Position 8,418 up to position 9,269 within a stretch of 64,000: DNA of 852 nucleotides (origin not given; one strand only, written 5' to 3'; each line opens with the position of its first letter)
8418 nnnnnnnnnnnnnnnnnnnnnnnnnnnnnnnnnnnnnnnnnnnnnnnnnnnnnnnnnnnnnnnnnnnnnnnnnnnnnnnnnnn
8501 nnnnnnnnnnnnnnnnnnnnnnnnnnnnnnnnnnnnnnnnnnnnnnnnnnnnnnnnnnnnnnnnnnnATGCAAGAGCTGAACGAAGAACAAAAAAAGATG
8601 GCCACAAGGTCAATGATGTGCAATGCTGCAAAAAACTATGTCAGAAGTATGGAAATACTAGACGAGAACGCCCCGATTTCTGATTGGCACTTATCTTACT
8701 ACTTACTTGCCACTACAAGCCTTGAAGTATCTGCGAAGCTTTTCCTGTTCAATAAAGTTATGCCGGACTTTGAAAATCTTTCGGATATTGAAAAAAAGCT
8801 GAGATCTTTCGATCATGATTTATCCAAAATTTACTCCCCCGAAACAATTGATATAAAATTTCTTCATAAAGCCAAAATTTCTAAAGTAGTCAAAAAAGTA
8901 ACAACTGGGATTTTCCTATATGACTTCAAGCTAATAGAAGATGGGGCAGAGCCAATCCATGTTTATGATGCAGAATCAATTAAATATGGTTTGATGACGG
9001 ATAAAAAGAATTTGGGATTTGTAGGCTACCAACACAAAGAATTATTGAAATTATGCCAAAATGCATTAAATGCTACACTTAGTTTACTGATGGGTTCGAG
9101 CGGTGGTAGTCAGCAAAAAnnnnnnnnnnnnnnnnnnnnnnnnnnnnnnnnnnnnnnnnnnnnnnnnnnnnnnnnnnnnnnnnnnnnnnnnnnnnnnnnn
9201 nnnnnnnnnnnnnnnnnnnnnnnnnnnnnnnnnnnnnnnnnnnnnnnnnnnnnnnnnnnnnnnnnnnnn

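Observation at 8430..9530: Low-GC two-gene islet next to tRNA-Gln carrying a DUF559 (Vsr-like endonuclease) gene, with a duplicated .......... coding remnant marking the insertion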

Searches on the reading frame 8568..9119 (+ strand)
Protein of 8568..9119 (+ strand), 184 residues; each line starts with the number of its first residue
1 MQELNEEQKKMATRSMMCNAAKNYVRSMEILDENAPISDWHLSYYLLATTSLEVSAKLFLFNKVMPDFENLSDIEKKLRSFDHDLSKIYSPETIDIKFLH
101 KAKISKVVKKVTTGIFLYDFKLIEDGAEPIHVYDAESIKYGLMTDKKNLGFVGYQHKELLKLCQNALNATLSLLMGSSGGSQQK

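Call 5: search_protein_families(library=pfam, proteins=[window:8568-9119:+], max_evalue=1)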
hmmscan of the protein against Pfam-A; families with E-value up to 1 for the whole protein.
window:8568-9119:+ (184 aa): 1 family
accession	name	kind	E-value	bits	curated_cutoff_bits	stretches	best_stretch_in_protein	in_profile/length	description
PF02667.20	SCFA_trans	-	0.26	10.7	27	1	28-90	175-237/453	Short chain fatty acid transporter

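Call 10: find_encoding_contigs(protein=window:8568-9119:+, flank=10000, max_places=10)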
Protein window:8568-9119:+ (184 aa): 2 contigs read that carry it; 2 places shown.
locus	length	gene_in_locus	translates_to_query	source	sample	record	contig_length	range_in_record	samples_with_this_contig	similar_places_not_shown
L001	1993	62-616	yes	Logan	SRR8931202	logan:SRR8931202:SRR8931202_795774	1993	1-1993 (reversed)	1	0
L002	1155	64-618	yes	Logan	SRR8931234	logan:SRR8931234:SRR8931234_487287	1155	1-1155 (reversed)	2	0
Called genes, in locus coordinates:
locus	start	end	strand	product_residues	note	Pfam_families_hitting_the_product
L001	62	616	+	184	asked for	-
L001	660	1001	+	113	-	-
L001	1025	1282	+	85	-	PF18893:DUF5652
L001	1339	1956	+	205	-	PF19335:HMBD, PF07291:MauE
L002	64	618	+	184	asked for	-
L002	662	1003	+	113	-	-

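Call 15: find_homologous_proteins(query=window:8568-9119:+, max_evalue=0.01)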
Query window:8568-9119:+ (184 aa): 1 proteins with E <= 0.01 among 74 candidates.
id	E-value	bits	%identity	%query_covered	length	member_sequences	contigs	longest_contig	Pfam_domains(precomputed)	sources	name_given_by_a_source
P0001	4.4e-105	367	100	91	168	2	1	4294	-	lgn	-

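Call 22: search_protein_representatives(protein=window:8568-9119:+)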
Query: 184 residues. Proteins with E-value up to 0.001 (for the whole library): 26; up to 1e-10: 17; up to 1e-30: 4. The best 26 are listed.
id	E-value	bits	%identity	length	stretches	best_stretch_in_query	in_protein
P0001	1.4e-105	366.7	100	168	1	17-184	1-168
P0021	7.0e-41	156.1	48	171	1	2-172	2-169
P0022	1.3e-32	129.2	43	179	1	4-170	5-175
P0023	3.5e-31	124.6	42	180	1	2-172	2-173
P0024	6.5e-28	113.9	36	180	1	8-171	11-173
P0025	4.2e-27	111.3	41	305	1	12-173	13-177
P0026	4.3e-27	111.3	37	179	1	10-171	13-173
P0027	6.1e-27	110.8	42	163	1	17-171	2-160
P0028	6.3e-26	107.5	39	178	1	4-169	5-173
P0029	5.1e-25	104.5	36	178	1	3-167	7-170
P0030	2.0e-23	99.3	35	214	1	8-174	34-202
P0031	1.7e-21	93.0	38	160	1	17-172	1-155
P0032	3.0e-21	92.3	35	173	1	4-168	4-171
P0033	1.1e-19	87.2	37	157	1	25-169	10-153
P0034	6.4e-18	81.4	40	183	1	22-165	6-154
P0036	1.4e-13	67.3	32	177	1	13-169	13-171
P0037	1.1e-08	51.4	33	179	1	28-171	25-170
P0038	2.0e-08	50.5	36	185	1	41-172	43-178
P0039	3.3e-08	49.8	33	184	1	34-171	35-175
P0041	7.3e-07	45.5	34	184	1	20-166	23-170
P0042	5.8e-05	39.3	33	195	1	3-156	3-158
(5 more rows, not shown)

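Call 26: search_protein_families(library=pfam, alignment_id=A3, max_evalue=1)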
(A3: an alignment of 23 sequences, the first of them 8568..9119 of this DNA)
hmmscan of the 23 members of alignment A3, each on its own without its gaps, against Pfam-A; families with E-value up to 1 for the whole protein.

A. member 1, window:8568-9119:+ (184 aa): 1 family
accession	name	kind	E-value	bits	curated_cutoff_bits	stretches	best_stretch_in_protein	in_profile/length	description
PF02667.20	SCFA_trans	-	0.26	10.7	27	1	28-90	175-237/453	Short chain fatty acid transporter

B. families by the number of members that match (of 23 scanned): 19 families
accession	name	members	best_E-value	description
PF24471.1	KH_DEAH11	2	0.078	DEAH11-like, KH-domain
PF18735.6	HEPN_RiboL-PSP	1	0.0049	RiboL-PSP-HEPN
PF17019.10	DUF5096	1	0.0062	Domain of unknown function (DUF5096)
PF02191.22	OLF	1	0.013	Olfactomedin-like domain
PF05056.17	DUF674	1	0.017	Protein of unknown function (DUF674)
PF17403.7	Nrap_D2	1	0.021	Nrap protein PAP/OAS-like domain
PF22107.2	Pch2_N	1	0.027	Pch2 N-terminal domain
PF00685.33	Sulfotransfer_1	1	0.04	Sulfotransferase domain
PF14114.12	DUF4286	1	0.049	Domain of unknown function (DUF4286)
PF11635.14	Med16_N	1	0.06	Mediator complex subunit 16, N-terminal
PF23789.1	Pre_tape_measure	1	0.066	Pre-tape measure protein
PF23942.1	DUF7277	1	0.089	Domain of unknown function (DUF7277)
PF06952.16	PsiA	1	0.091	PsiA protein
PF12062.14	HSNSD-CE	1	0.1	Heparan sulfate-N-deacetylase, deacetylase domain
PF01061.29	ABC2_membrane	1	0.15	ABC-2 type transporter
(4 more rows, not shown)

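Call 29: find_homologous_proteins(query=A3, max_evalue=0.001)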
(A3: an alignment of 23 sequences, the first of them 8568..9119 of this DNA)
Query A3 (23 sequences) (184 aa, profile of the alignment): 8 proteins with E <= 0.001 among 7315 candidates.
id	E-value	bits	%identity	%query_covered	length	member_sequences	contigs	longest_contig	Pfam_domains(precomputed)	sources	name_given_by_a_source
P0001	1.6e-52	196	100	91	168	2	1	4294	-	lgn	-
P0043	1.0e-39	154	24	79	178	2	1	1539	-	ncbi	-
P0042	1.3e-36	144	29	97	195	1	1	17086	-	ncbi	ncbi:MAG: hypothetical protein ABH873_04185 [Candidatus Firestonebacteria bacterium]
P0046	3.6e-24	103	26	75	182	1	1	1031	-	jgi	jgi:hypothetical protein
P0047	2.4e-19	88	25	71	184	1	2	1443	-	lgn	-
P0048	9.9e-17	79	24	70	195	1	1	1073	-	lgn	-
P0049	1.7e-16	78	25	72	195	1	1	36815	-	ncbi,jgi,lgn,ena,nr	ncbi:hypothetical protein KKC00_02145 [Patescibacteria group bacterium]|nr:hypothetical protein [Pat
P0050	9.3e-5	40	30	25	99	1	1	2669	-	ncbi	ncbi:MAG: hypothetical protein ACTSRA_23085, partial [Promethearchaeota archaeon]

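Call 30: find_encoding_contigs(protein=P0021, flank=5000, max_places=3)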
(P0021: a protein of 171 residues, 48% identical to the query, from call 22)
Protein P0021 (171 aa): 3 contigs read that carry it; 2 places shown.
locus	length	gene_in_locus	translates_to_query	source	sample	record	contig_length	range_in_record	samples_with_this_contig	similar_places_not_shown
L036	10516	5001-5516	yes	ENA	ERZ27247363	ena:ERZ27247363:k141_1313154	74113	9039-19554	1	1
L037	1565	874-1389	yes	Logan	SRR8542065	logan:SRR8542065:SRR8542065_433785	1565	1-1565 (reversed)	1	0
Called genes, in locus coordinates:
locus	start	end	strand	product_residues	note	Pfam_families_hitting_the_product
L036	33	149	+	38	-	PF00444:Ribosomal_L36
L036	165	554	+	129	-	PF00416:Ribosomal_S13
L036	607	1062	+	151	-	PF00411:Ribosomal_S11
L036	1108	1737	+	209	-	PF00163:Ribosomal_S4, PF01479:S4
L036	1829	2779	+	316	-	PF01193:RNA_pol_L, PF01000:RNA_pol_A_bac, PF03118:RNA_pol_A_CTD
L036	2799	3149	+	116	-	PF01196:Ribosomal_L17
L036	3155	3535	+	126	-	PF00572:Ribosomal_L13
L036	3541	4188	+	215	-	PF00380:Ribosomal_S9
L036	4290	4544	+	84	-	PF12728:HTH_17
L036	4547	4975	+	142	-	PF02661:Fic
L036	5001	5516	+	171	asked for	-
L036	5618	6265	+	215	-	-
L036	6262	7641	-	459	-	-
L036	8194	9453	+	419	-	PF00275:EPSP_synthase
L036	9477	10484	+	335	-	PF00022:Actin, PF06723:MreB_Mbl, PF00012:HSP70, PF14450:FtsA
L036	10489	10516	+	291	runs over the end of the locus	PF13177:DNA_pol3_delta2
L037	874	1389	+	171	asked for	-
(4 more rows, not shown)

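Call 31: find_encoding_contigs(protein=P0049, flank=5000, max_places=3)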
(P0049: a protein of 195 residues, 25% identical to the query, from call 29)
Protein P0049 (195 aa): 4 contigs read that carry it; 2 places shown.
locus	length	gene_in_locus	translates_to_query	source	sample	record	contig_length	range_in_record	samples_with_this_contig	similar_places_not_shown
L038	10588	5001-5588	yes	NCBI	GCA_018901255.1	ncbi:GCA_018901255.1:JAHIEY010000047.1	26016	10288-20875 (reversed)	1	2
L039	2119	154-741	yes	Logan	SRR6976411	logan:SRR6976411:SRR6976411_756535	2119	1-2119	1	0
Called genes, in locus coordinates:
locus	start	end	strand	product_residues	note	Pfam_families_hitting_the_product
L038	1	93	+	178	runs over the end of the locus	PF00380:Ribosomal_S9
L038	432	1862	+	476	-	PF13173:AAA_14, PF13635:DUF4143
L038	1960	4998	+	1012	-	PF02384:N6_Mtase, PF20473:MmeI_Mtase, PF07669:Eco57I, PF18135:Type_ISP_C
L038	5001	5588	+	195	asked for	-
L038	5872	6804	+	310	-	PF01381:HTH_3 (weak), PF02661:Fic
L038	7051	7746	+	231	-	PF12705:PDDEXK_1 (weak)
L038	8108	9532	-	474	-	-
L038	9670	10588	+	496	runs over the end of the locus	PF00275:EPSP_synthase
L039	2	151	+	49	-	?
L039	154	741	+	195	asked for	-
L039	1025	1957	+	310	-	PF01381:HTH_3 (weak), PF02661:Fic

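Call 32: find_encoding_contigs(protein=P0042, flank=5000, max_places=3)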
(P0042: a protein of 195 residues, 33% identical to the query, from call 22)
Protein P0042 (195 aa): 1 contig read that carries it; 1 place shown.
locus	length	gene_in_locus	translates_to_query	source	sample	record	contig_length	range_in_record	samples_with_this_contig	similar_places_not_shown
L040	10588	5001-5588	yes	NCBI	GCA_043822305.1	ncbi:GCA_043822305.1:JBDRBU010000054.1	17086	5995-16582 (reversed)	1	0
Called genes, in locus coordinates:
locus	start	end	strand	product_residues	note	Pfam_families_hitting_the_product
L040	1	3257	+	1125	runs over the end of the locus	PF18998:Flg_new_2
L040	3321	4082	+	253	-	-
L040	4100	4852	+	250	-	-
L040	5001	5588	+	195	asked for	-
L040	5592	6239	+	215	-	-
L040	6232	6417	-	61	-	-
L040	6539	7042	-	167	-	-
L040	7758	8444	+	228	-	-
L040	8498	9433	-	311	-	PF14022:DUF4238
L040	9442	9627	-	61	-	-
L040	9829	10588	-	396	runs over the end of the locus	-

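Call 33: search_protein_families(library=pfam, proteins=[L036:5618-6262:+, L040:5592-6236:+, L038:7051-7743:+, L036:6262-7641:-, L038:8108-9532:-, L040:4100-4849:+, L040:3321-4079:+], max_evalue=0.1)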
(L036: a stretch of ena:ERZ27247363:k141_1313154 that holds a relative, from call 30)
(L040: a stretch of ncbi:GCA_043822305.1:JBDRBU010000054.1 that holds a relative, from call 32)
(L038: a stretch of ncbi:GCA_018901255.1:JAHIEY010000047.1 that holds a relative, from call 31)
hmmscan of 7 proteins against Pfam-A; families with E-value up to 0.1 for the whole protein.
L036:5618-6262:+ (215 aa): 2 families
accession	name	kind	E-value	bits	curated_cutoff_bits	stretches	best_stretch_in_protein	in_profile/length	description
PF12705.13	PDDEXK_1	-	0.00019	21.9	22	1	87-206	124-247/247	PD-(D/E)XK nuclease superfamily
PF04628.19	Sedlin_N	-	0.0017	18.9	23.1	1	112-188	50-124/129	Sedlin, N-terminal conserved region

L040:5592-6236:+ (215 aa): 0 families

L038:7051-7743:+ (231 aa): 3 families
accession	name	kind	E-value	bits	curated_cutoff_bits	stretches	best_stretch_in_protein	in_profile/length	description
PF12705.13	PDDEXK_1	-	2.8e-07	31.2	22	1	75-209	110-247/247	PD-(D/E)XK nuclease superfamily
PF01930.23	Cas_Cas4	-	0.001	19.6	22.7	1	80-209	47-159/160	Domain of unknown function DUF83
PF09810.15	Exo5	-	0.019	14.9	25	0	87-139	162-203/367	Exonuclease V - a 5' deoxyribonuclease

L036:6262-7641:- (459 aa): 2 families
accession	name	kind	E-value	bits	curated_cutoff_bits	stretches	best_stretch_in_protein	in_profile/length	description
PF08308.17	PEGA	-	4.5e-05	23.7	20.8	1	44-111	2-64/71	PEGA domain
PF22565.1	mSLOG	-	0.00083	20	27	1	320-400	5-84/105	Minimal SLOG domain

L038:8108-9532:- (474 aa): 1 family
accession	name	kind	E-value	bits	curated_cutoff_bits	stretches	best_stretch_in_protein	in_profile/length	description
PF22744.3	Toast-rack_PspC-Cterm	-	0.02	15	27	1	305-368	64-126/136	ToastRack found in some PspC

L040:4100-4849:+ (250 aa): 1 family
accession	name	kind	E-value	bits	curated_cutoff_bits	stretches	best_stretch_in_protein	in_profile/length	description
PF05887.16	Trypan_PARP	-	0.029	14.8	100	1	144-208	49-113/134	Procyclic acidic repetitive protein (PARP)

L040:3321-4079:+ (253 aa): 3 families
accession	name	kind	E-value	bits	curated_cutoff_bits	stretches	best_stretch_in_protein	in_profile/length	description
PF00404.24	Dockerin_1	-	1.4e-09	38.4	22.9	2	203-248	2-53/57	Dockerin type I domain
PF00036.39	EF-hand_1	-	0.00049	19.9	25.4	1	228-250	6-28/29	EF hand domain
PF13405.12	EF-hand_6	-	0.0018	18.3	25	0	230-252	8-30/30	EF-hand domain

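Call 36: predict_structure(alignment_id=A3)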
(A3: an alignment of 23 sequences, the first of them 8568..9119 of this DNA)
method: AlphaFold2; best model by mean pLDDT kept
length: 184 residues; sequences in the alignment: 23
mean_pLDDT: 94.0   pTM: 0.90
mean pLDDT of the five models: 94.0, 93.5, 93.2, 92.0, 91.2
residues with pLDDT >= 90: 160; 70-90: 16; 50-70: 5; < 50: 3
segments of 3 or more residues with pLDDT < 50: 182-184
pLDDT, mean of each block of 10 residues (from residue 1): 95 98 98 92 96 98 97 98 98 97 98 92 94 95 90 93 98 81 48
secondary structure, 60 per line:
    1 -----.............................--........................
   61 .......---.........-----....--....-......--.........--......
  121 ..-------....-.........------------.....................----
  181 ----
elements in order: H6-34 H37-67 H71-79 H85-88 H91-94 H96-101 E104-112 E115-122 E130-133 H135-143 H156-176

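Call 41: fold_search(model_id=the predicted structure, library=pdb)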
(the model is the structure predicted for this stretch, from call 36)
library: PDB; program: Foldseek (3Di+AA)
matches with E <= 10: 79; with E <= 0.001: 0
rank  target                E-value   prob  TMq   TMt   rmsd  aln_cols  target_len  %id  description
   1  3r9v_B                3.6e-01  0.08  0.18  0.19  19.4       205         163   16  Cocrystal Structure of Proteolytically Truncated Form of IpaD from Shigella flexneri Bound to Deoxycholate (released 2011-12-07)
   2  6xl0_A                5.0e-01  0.12  0.24  0.18  25.2       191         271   12  Caulobacter crescentus FljK filament (released 2020-12-23)
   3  9c3c_n                6.6e-01  0.12  0.21  0.22  15.7       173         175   12  Cryo-EM structure of native dystrophin-glycoprotein complex (DGC) (released 2024-10-23)
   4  4nqf_B                8.2e-01  0.44  0.39  0.46   9.9       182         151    9  Crystal structure of HEPN domain protein (released 2014-03-26)
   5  3o10_A                1.0e+00  0.18  0.28  0.35  11.5       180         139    7  Crystal structure of the HEPN domain from human sacsin (released 2011-03-30)
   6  8uxj_A                1.0e+00  0.08  0.24  0.17  22.6       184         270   14  Caulobacter crescentus FljK flagellar filament (asymmetrical) (released 2024-06-26)
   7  4nqf_A                1.4e+00  0.41  0.41  0.50   8.9       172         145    8  Crystal structure of HEPN domain protein (released 2014-03-26)
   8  9cef_A                1.4e+00  0.08  0.23  0.17  22.5       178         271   12  Caulobacter crescentus FljN flagellar filament (symmetrized) (released 2024-08-28)
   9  1wol                  1.6e+00  0.25  0.34  0.46   7.3       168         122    8  Crystal Structure of ST0689, an archaeal HEPN homologue (released 2005-11-22)
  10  3qku_A                1.8e+00  0.04  0.16  0.10  16.2       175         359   13  Mre11 Rad50 binding domain in complex with Rad50 and AMP-PNP (released 2011-03-30)
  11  9n69_D                1.9e+00  0.05  0.19  0.11  18.2       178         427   12  Structure of the retron IA complex with HNH nuclease in the "down" orientation (released 2025-04-23)
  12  2exa                  1.9e+00  0.05  0.15  0.08  14.3       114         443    6  Crystal structure of penicillin binding protein 4 (dacB) from Escherichia coli, complexed with FAROM (released 2006-06-13)
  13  6a03_A                2.1e+00  0.04  0.13  0.14  17.2        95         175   10  Structure of pSTING complex (released 2019-06-19)
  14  5d80_G                2.1e+00  0.03  0.16  0.14  23.2       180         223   14  Crystal Structure of Yeast V1-ATPase in the Autoinhibited Form (released 2016-06-08)
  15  3qku_B                2.2e+00  0.07  0.18  0.13   8.8       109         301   19  Mre11 Rad50 binding domain in complex with Rad50 and AMP-PNP (released 2011-03-30)
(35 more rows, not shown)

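Call 43: search_protein_families(library=padloc, alignment_id=A3, max_evalue=1)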
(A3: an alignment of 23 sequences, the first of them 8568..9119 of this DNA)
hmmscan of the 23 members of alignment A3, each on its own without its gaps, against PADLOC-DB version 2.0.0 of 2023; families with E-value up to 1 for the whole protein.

A. member 1, window:8568-9119:+ (184 aa): 0 families

B. families by the number of members that match (of 23 scanned): 2 families
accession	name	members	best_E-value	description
PDLC04568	PDC-M30A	1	0.0025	-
PDLC00218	KwaA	1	0.011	Unknown function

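Call 44: search_solved_structures(query=A3, max_evalue=10)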
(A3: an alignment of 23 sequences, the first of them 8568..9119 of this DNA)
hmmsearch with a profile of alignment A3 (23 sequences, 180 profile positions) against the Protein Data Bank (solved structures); distinct sequences matched with E-value up to 10: 41.
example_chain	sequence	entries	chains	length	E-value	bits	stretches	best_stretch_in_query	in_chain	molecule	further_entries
5k9r_A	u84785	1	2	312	0.1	15.4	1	56-110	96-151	cAMP and cAMP-inhibited cGMP 3',5'-cyclic phosphodiesterase 10A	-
3lxg_A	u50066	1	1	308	0.11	15.3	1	70-110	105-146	cAMP and cAMP-inhibited cGMP 3',5'-cyclic phosphodiesterase 10A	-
6k9u_A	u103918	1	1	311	0.11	15.3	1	59-110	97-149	cAMP and cAMP-inhibited cGMP 3',5'-cyclic phosphodiesterase 10A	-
5edh_A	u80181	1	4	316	0.12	15.1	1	57-111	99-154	cAMP and cAMP-inhibited cGMP 3',5'-cyclic phosphodiesterase 10A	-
4heu_A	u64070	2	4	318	0.12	15.1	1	57-111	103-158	cAMP and cAMP-inhibited cGMP 3',5'-cyclic phosphodiesterase 10A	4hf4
5i2r_A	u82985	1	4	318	0.12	15.1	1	57-111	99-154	cAMP and cAMP-inhibited cGMP 3',5'-cyclic phosphodiesterase 10A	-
5ede_A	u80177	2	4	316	0.13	15.1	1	57-111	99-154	cAMP and cAMP-inhibited cGMP 3',5'-cyclic phosphodiesterase 10A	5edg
4zo5_A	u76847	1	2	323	0.13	15.1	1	57-110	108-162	cAMP and cAMP-inhibited cGMP 3',5'-cyclic phosphodiesterase 10A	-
5znl_A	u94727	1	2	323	0.13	15.1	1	57-110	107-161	cAMP and cAMP-inhibited cGMP 3',5'-cyclic phosphodiesterase 10A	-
5edg_A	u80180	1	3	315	0.13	15.1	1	57-110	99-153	cAMP and cAMP-inhibited cGMP 3',5'-cyclic phosphodiesterase 10A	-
5ede_B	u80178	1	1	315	0.13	15.1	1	57-110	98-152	cAMP and cAMP-inhibited cGMP 3',5'-cyclic phosphodiesterase 10A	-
6iji_A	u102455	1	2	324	0.13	15.1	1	57-110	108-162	cAMP and cAMP-inhibited cGMP 3',5'-cyclic phosphodiesterase 10A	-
4yqh_A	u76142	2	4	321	0.13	15.1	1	56-110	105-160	cAMP and cAMP-inhibited cGMP 3',5'-cyclic phosphodiesterase 10A | Isoform PDE10A2 of cAMP and cAMP-inhibited cGMP 3',5'-cyclic phosphodiesterase 10A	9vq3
5edi_A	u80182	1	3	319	0.13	15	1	57-111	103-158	cAMP and cAMP-inhibited cGMP 3',5'-cyclic phosphodiesterase 10A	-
6ko0_A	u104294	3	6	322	0.13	15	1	56-110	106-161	cAMP and cAMP-inhibited cGMP 3',5'-cyclic phosphodiesterase 10A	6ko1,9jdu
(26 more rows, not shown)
